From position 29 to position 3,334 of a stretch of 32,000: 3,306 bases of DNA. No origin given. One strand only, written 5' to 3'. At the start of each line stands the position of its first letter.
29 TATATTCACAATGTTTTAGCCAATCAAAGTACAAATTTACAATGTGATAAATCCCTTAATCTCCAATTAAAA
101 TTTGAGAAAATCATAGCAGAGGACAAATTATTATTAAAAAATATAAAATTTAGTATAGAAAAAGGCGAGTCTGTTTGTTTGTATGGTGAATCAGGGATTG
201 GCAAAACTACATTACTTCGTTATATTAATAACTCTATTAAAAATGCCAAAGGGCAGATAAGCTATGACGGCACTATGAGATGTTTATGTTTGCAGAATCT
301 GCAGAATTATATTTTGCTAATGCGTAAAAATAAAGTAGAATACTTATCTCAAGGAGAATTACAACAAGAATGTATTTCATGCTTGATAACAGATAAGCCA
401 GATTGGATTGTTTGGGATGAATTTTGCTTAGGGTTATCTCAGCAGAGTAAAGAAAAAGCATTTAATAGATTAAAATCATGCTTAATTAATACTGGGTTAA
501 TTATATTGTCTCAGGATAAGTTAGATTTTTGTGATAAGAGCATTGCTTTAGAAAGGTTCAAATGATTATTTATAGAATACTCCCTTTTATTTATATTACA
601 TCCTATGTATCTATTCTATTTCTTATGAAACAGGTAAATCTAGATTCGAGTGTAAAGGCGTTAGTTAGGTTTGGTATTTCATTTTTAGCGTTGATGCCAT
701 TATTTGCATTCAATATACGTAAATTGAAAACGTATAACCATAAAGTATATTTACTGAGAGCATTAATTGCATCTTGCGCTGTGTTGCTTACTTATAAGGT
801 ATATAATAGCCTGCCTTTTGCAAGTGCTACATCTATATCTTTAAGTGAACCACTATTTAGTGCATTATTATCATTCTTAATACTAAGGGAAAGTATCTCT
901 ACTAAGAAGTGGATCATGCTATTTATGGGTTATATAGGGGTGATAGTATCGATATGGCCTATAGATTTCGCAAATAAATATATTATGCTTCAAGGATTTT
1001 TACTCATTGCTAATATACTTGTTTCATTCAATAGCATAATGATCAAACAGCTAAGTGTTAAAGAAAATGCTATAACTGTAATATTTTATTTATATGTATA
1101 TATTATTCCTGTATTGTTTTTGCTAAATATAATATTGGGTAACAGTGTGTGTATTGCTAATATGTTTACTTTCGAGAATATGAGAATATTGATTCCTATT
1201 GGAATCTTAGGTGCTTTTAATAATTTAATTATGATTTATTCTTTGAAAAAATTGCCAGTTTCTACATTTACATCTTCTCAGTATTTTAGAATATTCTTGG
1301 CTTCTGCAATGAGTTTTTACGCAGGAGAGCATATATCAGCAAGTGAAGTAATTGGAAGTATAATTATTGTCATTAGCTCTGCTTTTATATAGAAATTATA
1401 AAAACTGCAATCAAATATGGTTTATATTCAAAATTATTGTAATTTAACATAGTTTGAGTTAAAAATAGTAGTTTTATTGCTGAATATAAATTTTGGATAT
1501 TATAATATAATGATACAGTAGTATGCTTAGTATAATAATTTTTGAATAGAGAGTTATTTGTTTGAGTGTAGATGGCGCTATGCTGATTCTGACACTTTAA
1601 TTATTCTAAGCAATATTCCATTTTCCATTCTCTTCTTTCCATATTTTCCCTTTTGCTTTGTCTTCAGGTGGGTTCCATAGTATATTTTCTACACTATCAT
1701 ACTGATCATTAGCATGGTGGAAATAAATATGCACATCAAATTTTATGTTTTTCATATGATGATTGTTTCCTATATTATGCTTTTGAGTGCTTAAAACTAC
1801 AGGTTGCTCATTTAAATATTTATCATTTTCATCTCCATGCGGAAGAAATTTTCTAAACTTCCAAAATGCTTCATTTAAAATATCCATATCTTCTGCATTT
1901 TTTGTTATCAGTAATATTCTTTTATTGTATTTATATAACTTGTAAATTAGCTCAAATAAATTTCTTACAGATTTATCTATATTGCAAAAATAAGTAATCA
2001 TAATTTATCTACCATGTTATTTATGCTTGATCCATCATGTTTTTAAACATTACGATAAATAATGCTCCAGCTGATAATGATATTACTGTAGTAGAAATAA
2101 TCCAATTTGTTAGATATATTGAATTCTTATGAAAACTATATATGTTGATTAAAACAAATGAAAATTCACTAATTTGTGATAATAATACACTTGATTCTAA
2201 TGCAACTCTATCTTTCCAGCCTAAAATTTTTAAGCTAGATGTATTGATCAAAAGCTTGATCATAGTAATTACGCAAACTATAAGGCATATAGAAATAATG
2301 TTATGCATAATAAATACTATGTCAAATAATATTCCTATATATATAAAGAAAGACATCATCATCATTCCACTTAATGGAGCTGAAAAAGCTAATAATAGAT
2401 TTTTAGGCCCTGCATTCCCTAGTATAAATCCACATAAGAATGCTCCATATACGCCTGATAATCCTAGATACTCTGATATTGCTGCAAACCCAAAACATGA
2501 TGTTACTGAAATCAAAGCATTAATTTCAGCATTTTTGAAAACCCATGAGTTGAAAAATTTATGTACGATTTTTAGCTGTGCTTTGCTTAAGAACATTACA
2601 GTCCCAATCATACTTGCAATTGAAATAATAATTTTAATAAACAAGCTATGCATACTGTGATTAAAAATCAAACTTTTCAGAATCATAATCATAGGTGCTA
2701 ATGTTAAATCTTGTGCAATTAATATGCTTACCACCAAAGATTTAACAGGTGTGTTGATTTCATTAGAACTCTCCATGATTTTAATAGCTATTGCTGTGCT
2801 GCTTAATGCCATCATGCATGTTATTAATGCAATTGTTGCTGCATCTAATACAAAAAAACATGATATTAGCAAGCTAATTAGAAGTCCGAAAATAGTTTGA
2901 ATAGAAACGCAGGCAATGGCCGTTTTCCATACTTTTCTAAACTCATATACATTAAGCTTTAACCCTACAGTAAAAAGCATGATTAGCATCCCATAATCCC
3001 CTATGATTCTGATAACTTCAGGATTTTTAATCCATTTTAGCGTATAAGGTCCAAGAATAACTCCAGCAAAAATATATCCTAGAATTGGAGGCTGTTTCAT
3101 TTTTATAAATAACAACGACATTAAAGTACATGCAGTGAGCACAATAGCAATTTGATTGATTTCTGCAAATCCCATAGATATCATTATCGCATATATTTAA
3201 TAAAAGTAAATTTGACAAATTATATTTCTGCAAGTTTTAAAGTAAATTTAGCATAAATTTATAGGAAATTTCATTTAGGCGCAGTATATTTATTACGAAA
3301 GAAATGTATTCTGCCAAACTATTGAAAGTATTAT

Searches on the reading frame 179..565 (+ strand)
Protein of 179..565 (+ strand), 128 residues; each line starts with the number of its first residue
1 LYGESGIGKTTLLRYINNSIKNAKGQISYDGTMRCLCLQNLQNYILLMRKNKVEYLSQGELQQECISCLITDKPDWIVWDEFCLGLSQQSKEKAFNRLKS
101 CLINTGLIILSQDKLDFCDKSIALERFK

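Call 47: search_protein_families(library=pfam, proteins=[window:179-565:+], max_evalue=0.001)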
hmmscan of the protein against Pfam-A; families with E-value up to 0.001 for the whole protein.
window:179-565:+ (128 aa): 4 families
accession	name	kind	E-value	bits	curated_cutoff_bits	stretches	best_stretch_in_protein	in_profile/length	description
PF00005.33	ABC_tran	-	7.4e-10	40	25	1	2-32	17-47/137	ABC transporter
PF13401.12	AAA_22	-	0.00027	21.7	27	1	2-103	11-109/130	AAA domain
PF13191.12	AAA_16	-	0.00083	20.3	32.6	1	2-35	30-63/167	AAA ATPase domain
PF00931.28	NB-ARC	-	0.0009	19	23.5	1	1-44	23-64/248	NB-ARC domain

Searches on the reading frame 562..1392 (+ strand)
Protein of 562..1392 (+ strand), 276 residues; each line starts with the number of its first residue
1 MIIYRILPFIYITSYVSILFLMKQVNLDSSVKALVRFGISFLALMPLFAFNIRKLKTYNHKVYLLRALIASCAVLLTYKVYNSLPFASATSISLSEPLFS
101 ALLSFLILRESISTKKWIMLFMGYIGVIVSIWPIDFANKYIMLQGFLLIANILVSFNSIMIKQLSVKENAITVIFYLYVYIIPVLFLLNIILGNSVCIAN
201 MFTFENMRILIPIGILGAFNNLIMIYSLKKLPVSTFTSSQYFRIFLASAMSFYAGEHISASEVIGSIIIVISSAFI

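Call 47: search_protein_families(library=pfam, proteins=[window:562-1392:+], max_evalue=0.001)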
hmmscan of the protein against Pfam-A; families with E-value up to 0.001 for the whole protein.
window:562-1392:+ (276 aa): 1 family
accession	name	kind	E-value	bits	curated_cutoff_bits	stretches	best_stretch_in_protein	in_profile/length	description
PF00892.27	EamA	-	2.3e-20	73.7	28.2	2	10-131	9-134/135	EamA-like transporter family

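Call 91: find_encoding_contigs(protein=window:562-1392:+, flank=10000, max_places=2)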
Protein window:562-1392:+ (276 aa): 2 contigs read that carry it; 1 place shown.
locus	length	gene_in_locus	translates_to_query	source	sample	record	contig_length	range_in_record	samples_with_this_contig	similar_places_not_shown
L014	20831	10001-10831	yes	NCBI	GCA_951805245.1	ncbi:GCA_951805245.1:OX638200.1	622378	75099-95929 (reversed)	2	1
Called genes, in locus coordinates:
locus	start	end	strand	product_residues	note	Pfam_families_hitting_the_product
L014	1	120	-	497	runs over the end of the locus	PF03219:TLC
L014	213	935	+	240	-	PF01656:CbiA, PF02374:ArsA_ATPase (faint), PF06564:CBP_BcsQ (weak), PF07015:VirC1 (weak), PF09140:MipZ, PF10609:ParA (weak), PF13614:AAA_31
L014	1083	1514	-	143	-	PF01668:SmpB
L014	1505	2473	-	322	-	PF00701:DHDPS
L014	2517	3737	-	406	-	PF02618:YceG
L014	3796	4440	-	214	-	-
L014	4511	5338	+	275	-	PF00561:Abhydrolase_1 (weak)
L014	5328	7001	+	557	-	PF01368:DHH, PF02272:DHHA1, PF17768:RecJ_OB (weak)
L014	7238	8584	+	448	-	PF00749:tRNA-synt_1c, PF19269:Anticodon_2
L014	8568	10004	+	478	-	PF06472:ABC_membrane_2, PF00005:ABC_tran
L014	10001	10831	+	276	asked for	PF00892:EamA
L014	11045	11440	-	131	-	PF04364:DNA_pol3_chi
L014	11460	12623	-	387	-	PF00999:Na_H_Exchanger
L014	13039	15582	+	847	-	PF07517:SecA_DEAD, PF00270:DEAD, PF01043:SecA_PP_bind, PF21090:P-loop_SecA, PF07516:SecA_SW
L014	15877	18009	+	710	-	-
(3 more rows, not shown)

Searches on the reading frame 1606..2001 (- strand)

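Call 47: search_protein_families(library=pfam, proteins=[window:1606-2001:-], max_evalue=0.001)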
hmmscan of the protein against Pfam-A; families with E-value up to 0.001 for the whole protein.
window:1606-2001:- (131 aa): 1 family
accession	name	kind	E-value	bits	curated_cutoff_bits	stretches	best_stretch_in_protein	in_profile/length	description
PF04364.18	DNA_pol3_chi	-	3.4e-10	40.7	25.4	1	6-97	9-103/135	DNA polymerase III chi subunit, HolC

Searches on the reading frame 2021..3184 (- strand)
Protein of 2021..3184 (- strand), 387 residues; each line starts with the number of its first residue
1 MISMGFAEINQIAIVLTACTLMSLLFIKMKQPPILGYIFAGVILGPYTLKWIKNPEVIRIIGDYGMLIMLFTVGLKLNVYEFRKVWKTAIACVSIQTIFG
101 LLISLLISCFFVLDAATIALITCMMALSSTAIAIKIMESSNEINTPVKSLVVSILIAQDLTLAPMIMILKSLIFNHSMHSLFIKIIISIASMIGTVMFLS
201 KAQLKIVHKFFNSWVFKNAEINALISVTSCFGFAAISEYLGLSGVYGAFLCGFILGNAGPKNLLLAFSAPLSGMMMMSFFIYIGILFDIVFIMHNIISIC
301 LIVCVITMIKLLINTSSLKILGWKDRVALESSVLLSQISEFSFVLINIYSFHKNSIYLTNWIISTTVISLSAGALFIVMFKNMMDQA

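Call 47: search_protein_families(library=pfam, proteins=[window:2021-3184:-], max_evalue=0.001)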
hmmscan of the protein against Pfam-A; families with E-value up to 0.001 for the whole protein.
window:2021-3184:- (387 aa): 1 family
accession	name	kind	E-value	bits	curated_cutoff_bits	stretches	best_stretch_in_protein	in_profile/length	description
PF00999.27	Na_H_Exchanger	-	3.7e-44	151.5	26.2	1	20-367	5-355/375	Sodium/hydrogen exchanger, transmembrane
